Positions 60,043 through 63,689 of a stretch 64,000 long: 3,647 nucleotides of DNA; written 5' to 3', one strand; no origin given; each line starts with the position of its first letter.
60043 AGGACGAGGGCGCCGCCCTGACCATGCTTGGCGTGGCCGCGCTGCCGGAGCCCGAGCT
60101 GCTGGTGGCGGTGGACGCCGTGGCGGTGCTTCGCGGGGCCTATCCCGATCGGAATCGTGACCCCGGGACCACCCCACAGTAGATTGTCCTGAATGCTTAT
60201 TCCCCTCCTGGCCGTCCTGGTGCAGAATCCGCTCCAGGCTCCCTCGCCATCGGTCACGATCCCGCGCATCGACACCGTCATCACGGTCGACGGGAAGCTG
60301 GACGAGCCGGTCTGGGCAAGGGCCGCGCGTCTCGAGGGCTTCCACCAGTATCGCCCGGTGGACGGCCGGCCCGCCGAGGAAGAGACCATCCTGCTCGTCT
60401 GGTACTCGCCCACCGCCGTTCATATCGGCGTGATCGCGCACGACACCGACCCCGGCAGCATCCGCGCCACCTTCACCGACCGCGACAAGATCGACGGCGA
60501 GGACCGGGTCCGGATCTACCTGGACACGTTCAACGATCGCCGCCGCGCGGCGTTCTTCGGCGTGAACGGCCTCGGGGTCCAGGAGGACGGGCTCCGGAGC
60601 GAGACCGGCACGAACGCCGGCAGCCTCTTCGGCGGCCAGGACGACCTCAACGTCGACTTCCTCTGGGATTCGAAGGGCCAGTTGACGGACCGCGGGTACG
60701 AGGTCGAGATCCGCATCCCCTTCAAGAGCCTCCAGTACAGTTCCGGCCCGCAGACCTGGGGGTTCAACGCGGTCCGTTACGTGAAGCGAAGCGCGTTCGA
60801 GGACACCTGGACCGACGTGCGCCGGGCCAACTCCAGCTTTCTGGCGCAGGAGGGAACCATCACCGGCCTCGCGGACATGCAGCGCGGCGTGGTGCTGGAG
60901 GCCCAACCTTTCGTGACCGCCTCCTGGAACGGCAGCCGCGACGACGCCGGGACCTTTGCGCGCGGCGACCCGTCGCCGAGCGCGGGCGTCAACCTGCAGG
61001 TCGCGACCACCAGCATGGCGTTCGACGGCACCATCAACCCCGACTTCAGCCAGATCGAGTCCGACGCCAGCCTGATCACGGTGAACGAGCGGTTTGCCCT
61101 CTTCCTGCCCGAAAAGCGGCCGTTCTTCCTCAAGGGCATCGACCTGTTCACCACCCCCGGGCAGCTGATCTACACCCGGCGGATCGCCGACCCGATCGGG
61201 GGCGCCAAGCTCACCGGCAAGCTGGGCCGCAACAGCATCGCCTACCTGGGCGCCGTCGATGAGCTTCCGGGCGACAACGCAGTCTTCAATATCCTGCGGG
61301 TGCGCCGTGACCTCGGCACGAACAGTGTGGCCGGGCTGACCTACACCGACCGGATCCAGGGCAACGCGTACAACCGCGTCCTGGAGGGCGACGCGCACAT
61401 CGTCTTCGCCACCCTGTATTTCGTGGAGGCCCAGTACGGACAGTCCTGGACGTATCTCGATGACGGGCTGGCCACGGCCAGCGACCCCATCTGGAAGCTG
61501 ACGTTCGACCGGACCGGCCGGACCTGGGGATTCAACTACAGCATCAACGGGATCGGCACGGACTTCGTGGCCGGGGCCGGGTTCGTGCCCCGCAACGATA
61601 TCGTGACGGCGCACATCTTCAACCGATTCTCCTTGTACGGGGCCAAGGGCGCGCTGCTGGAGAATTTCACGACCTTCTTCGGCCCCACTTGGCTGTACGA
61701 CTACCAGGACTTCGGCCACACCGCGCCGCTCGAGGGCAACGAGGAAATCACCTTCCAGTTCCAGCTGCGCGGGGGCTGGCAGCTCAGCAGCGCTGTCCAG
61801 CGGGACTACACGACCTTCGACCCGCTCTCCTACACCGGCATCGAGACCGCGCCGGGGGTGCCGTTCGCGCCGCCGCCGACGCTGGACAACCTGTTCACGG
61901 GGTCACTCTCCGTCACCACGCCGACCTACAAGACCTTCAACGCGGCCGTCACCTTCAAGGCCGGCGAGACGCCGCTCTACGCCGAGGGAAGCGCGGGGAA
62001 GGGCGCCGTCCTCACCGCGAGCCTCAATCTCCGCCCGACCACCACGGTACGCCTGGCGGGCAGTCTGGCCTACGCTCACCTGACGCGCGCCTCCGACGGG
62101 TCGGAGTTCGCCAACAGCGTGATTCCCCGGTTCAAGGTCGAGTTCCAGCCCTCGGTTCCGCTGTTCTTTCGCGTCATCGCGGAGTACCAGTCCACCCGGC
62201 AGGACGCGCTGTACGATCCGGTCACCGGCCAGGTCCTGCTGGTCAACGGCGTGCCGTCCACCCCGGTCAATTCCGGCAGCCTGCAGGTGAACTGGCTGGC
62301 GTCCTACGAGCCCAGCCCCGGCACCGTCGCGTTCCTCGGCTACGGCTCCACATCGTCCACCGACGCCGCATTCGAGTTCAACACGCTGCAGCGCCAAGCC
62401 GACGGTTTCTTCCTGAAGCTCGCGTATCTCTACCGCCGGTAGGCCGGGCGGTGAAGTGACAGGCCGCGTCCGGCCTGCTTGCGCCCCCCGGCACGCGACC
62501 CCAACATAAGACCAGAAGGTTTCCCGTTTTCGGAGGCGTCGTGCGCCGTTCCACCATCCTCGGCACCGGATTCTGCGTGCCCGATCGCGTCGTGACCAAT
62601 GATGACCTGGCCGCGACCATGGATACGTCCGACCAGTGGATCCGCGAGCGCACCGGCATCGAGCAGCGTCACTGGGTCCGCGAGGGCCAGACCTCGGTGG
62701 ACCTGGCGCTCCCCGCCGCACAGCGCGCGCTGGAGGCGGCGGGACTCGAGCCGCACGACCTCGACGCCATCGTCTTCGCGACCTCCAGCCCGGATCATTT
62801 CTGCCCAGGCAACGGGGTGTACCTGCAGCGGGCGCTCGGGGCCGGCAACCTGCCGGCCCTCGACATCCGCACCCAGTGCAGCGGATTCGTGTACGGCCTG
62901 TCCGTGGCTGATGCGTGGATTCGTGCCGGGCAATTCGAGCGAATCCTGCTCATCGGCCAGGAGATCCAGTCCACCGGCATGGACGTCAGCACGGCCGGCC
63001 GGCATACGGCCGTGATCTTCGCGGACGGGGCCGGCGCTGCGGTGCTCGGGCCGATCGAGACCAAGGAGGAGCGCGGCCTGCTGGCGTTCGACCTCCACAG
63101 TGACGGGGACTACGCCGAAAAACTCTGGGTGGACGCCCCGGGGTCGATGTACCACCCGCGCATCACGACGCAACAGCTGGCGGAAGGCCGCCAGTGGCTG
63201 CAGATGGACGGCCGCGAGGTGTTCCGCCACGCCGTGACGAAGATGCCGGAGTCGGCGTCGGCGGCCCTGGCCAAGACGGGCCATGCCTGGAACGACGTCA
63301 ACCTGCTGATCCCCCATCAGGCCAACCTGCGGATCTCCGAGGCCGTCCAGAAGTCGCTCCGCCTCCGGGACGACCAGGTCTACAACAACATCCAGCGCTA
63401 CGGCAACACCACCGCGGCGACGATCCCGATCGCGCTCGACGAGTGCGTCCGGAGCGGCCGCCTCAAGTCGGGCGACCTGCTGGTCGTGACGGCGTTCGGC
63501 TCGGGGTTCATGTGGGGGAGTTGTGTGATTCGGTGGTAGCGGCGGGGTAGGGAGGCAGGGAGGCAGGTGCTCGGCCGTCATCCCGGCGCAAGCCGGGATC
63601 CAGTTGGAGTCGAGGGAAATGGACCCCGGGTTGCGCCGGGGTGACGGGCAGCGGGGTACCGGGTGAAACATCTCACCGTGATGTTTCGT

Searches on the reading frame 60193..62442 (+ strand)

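Call 71: search_protein_families(library=pfam, proteins=[window:60193-62442:+], max_evalue=0.001)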
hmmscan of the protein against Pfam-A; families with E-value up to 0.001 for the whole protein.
window:60193-62442:+ (749 aa): 1 family
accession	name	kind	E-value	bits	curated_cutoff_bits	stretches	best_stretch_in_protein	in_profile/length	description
PF19313.5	DUF5916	-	7.9e-10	38.5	22.6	1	272-333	37-96/572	Domain of unknown function (DUF5916)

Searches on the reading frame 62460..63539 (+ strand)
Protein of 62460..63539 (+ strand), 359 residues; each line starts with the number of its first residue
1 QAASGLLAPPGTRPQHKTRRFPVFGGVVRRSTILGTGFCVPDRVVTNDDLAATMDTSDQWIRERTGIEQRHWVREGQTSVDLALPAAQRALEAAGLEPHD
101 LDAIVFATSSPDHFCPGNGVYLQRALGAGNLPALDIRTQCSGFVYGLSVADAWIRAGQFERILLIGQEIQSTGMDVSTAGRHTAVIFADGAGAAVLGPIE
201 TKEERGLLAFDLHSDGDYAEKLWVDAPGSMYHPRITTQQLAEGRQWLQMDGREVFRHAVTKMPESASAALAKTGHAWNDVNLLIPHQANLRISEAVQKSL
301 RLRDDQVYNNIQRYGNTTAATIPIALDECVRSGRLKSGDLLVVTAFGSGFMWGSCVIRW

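Call 71: search_protein_families(library=pfam, proteins=[window:62460-63539:+], max_evalue=0.001)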
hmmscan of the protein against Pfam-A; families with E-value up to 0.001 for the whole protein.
window:62460-63539:+ (359 aa): 3 families
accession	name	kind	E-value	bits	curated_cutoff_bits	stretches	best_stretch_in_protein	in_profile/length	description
PF08541.16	ACP_syn_III_C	-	4.5e-33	113.7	26.6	1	270-359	1-90/90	3-Oxoacyl-[acyl-carrier-protein (ACP)] synthase III C terminal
PF08545.16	ACP_syn_III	-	4.4e-23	81.4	24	1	134-216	1-80/80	3-Oxoacyl-[acyl-carrier-protein (ACP)] synthase III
PF00108.29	Thiolase_N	-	5.5e-05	23.1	26.4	1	64-172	8-117/260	Thiolase, N-terminal domain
